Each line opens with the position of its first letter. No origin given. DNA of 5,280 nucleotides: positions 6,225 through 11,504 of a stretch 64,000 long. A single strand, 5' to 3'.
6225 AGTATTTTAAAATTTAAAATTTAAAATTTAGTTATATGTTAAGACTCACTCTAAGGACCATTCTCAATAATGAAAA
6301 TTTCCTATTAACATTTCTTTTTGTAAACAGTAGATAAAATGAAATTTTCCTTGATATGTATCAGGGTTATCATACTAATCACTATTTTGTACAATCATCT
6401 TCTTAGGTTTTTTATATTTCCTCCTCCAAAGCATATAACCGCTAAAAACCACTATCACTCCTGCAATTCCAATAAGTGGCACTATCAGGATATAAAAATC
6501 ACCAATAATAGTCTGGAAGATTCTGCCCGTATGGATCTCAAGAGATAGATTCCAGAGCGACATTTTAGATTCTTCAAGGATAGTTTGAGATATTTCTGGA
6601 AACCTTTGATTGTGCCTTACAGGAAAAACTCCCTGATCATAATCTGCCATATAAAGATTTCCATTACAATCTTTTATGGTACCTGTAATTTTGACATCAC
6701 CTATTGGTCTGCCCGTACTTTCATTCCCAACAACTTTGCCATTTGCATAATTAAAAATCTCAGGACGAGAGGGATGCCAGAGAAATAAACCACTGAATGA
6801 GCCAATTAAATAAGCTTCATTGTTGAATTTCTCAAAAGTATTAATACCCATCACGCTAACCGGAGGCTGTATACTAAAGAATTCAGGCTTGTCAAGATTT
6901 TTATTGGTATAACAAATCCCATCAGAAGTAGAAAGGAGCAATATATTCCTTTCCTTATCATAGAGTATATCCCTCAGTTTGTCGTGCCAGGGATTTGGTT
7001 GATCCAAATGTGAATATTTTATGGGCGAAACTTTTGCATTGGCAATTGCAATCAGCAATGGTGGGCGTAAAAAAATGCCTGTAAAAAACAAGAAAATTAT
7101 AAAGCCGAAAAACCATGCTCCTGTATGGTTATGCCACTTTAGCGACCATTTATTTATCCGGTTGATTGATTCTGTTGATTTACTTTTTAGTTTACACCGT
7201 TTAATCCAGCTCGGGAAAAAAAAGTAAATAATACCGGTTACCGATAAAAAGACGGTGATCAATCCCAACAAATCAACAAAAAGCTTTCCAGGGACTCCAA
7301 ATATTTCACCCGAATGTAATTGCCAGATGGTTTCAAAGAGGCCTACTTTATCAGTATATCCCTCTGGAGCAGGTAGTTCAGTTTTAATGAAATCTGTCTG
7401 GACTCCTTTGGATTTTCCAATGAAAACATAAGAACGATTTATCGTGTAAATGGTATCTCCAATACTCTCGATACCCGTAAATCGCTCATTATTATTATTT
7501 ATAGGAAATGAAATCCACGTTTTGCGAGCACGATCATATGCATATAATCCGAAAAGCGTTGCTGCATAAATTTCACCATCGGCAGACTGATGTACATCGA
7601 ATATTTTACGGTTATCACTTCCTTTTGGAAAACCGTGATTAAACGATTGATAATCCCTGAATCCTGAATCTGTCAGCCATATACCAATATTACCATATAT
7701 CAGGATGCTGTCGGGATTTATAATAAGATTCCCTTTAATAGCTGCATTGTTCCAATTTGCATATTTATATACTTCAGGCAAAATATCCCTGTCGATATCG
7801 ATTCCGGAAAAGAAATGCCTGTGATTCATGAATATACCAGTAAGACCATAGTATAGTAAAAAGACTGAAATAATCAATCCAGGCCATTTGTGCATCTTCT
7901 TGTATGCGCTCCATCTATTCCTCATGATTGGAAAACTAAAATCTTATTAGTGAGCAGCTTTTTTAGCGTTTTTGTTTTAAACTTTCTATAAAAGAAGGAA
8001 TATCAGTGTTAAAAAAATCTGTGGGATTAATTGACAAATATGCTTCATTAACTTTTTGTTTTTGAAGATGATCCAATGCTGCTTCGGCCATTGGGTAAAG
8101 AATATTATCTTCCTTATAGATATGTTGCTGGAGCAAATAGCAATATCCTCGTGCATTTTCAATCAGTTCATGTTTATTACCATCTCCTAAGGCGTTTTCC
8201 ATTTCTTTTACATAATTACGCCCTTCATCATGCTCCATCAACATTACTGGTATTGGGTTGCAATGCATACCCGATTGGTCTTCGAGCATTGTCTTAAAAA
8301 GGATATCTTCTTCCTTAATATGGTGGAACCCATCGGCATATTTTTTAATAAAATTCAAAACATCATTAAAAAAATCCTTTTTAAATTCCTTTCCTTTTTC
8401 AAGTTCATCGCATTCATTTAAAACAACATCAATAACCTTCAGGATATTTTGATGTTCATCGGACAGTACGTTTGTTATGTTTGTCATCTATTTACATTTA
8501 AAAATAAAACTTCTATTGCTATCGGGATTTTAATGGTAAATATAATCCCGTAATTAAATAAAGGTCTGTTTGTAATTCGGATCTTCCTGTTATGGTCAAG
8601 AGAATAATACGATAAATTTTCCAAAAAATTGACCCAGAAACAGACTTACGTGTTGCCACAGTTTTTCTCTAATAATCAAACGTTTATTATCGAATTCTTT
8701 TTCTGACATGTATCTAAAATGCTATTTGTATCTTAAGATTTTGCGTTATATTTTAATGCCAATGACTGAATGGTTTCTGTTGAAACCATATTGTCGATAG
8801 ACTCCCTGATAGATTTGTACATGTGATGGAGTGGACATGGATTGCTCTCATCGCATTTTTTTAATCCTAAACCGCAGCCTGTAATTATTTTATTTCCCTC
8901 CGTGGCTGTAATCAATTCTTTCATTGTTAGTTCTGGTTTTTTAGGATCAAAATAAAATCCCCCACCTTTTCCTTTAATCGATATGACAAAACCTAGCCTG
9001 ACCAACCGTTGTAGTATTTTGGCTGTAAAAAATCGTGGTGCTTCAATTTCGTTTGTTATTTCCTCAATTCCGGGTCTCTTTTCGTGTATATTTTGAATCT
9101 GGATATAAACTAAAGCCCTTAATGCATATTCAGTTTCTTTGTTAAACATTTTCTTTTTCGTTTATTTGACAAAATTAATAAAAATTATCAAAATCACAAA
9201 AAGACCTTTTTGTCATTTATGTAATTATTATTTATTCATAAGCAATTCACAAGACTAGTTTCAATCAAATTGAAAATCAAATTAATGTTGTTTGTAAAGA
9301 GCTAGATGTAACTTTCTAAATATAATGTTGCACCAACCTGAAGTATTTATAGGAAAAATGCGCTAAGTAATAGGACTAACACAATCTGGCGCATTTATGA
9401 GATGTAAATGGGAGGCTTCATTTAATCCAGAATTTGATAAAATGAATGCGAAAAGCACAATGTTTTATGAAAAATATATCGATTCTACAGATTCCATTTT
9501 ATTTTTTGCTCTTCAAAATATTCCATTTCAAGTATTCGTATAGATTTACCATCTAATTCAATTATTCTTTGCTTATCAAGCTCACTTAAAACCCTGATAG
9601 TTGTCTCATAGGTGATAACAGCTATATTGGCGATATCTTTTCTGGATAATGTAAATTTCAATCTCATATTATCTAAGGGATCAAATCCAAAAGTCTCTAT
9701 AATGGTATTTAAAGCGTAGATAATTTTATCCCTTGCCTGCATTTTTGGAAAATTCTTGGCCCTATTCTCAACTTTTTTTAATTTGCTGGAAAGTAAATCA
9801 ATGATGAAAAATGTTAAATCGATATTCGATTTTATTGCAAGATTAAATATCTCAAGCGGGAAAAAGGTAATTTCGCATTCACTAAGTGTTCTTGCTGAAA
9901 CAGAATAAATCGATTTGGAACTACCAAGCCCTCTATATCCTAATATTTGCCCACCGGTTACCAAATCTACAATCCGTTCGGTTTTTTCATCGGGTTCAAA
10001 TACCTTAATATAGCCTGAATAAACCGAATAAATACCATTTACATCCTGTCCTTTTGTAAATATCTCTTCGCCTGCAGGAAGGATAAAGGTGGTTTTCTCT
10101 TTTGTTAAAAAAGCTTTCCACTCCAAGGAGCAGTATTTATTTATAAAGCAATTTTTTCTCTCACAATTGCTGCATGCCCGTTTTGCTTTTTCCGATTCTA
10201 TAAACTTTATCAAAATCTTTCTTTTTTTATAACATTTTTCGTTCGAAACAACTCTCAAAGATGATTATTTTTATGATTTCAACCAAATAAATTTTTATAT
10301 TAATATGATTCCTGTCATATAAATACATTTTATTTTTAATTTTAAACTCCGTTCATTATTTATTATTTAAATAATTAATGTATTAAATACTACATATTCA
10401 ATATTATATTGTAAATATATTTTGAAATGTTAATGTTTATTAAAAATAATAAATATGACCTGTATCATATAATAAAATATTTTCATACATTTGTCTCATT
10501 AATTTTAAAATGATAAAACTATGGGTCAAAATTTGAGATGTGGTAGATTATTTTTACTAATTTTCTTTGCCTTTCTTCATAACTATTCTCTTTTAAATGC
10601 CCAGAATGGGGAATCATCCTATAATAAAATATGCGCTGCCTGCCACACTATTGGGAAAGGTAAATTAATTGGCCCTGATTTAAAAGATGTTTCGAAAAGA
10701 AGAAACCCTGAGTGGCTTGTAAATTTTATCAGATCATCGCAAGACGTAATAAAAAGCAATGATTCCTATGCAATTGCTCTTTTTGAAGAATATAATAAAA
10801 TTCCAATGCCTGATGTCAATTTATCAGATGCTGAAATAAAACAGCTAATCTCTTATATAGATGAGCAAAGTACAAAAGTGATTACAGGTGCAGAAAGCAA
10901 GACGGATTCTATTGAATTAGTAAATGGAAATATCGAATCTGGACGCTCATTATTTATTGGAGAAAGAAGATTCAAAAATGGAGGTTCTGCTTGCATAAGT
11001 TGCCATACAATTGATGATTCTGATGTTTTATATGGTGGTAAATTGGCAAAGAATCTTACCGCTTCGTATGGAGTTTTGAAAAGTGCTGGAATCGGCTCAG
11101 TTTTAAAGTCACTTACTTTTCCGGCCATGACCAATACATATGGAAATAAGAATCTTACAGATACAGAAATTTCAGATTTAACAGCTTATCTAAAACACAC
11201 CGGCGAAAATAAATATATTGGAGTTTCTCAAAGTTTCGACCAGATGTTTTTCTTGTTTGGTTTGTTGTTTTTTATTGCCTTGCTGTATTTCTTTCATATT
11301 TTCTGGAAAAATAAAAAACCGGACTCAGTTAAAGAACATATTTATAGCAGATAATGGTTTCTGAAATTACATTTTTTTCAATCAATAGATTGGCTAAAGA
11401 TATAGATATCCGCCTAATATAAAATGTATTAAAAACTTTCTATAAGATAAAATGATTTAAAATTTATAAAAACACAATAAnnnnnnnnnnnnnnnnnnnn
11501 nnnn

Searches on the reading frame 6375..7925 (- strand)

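Call 57: search_protein_families(library=pfam, proteins=[window:6375-7925:-], max_evalue=0.001)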
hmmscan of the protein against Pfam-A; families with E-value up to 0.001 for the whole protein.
window:6375-7925:- (516 aa): 1 family
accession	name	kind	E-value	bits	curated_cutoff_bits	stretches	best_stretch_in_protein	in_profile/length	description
PF03929.21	PepSY_TM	-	7.9e-24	85.4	28.8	2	9-234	178-291/295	PepSY-associated TM region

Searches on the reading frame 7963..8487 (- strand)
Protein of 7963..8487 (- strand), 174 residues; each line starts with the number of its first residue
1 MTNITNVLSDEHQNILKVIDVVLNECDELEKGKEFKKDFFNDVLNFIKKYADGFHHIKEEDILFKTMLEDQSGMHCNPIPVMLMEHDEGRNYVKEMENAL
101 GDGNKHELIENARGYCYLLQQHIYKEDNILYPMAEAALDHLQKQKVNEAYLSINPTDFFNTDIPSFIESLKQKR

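Call 57: search_protein_families(library=pfam, proteins=[window:7963-8487:-], max_evalue=0.001)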
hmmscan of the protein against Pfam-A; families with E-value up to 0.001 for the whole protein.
window:7963-8487:- (174 aa): 1 family
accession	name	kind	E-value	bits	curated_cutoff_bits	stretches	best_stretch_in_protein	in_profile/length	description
PF01814.28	Hemerythrin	-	3.8e-17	63.4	25.3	1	4-134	2-127/127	Hemerythrin HHE cation binding domain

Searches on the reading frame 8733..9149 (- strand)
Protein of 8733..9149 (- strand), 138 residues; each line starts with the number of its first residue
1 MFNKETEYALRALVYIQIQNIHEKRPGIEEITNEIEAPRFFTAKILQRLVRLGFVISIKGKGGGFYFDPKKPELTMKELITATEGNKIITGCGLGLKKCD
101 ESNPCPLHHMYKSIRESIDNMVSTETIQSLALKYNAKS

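Call 57: search_protein_families(library=pfam, proteins=[window:8733-9149:-], max_evalue=0.001)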
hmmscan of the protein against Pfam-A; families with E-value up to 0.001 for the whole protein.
window:8733-9149:- (138 aa): 1 family
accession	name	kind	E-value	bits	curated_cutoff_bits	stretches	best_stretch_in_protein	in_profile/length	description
PF02082.26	Rrf2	-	4.3e-21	75.9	30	1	3-131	2-130/132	Iron-dependent Transcriptional regulator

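Call 85: search_protein_families(library=ncbifam, proteins=[window:8733-9149:-], max_evalue=0.001)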
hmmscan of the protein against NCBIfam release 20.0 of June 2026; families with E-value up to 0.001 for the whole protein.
window:8733-9149:- (138 aa): 7 families
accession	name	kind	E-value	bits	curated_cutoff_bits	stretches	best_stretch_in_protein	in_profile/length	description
TIGR00738.1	rrf2_super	superfamily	2.2e-24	85.8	73.3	1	1-131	2-131/132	Rrf2 family transcriptional regulator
NF008886.0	PRK11920.1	equivalog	7e-12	45.3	193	1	3-129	4-129/153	iron-responsive transcriptional regulator RirA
TIGR02010.1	IscR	equivalog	1.3e-11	44.5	207.55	1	7-131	8-130/135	Fe-S cluster assembly transcriptional regulator IscR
TIGR02944.1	suf_reg_Xantho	equivalog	3.4e-10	40.4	110.65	1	6-127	8-127/130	SUF system Fe-S cluster assembly regulator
NF008240.0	PRK11014.1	equivalog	3.9e-10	39.9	182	1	6-130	7-127/141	nitric oxide-sensing transcriptional repressor NsrR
NF008110.0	PRK10857.1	equivalog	1e-06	28.6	275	1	28-130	28-129/164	Fe-S cluster assembly transcriptional regulator IscR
NF047409.1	Cys_reg_CymR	equivalog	3.8e-06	27.1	195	1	21-133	21-126/139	cysteine metabolism transcriptional regulator CymR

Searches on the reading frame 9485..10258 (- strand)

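Call 57: search_protein_families(library=pfam, proteins=[window:9485-10258:-], max_evalue=0.001)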
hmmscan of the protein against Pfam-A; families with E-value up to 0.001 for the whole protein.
window:9485-10258:- (257 aa): 2 families
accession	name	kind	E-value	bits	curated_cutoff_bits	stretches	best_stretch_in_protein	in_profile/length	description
PF00027.35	cNMP_binding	-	6.1e-12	45.8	27.5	1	60-144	4-88/89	Cyclic nucleotide-binding domain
PF13545.12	HTH_Crp_2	-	4.3e-10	39.8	27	1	198-249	17-68/70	Crp-like helix-turn-helix domain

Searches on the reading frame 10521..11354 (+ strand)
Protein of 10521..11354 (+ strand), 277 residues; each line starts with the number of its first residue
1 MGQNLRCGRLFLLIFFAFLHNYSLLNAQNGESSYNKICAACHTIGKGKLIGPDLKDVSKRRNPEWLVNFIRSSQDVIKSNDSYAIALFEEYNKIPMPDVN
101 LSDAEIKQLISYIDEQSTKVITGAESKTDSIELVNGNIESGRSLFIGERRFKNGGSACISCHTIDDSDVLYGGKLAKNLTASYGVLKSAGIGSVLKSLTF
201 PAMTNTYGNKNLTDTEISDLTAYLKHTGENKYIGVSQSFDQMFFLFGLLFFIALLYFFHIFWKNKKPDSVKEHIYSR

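Call 19: search_protein_families(library=pfam, proteins=[window:10521-11354:+], max_evalue=0.001)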
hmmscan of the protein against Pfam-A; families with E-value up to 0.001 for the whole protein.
window:10521-11354:+ (277 aa): 2 families
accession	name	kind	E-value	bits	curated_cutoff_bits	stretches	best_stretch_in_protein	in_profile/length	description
PF00034.26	Cytochrom_C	-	2.2e-16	61.4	21.3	2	28-115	2-88/90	Cytochrome c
PF13442.11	Cytochrome_CBB3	-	2.7e-13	50.5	27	1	26-113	2-68/68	Cytochrome C oxidase, cbb3-type, subunit III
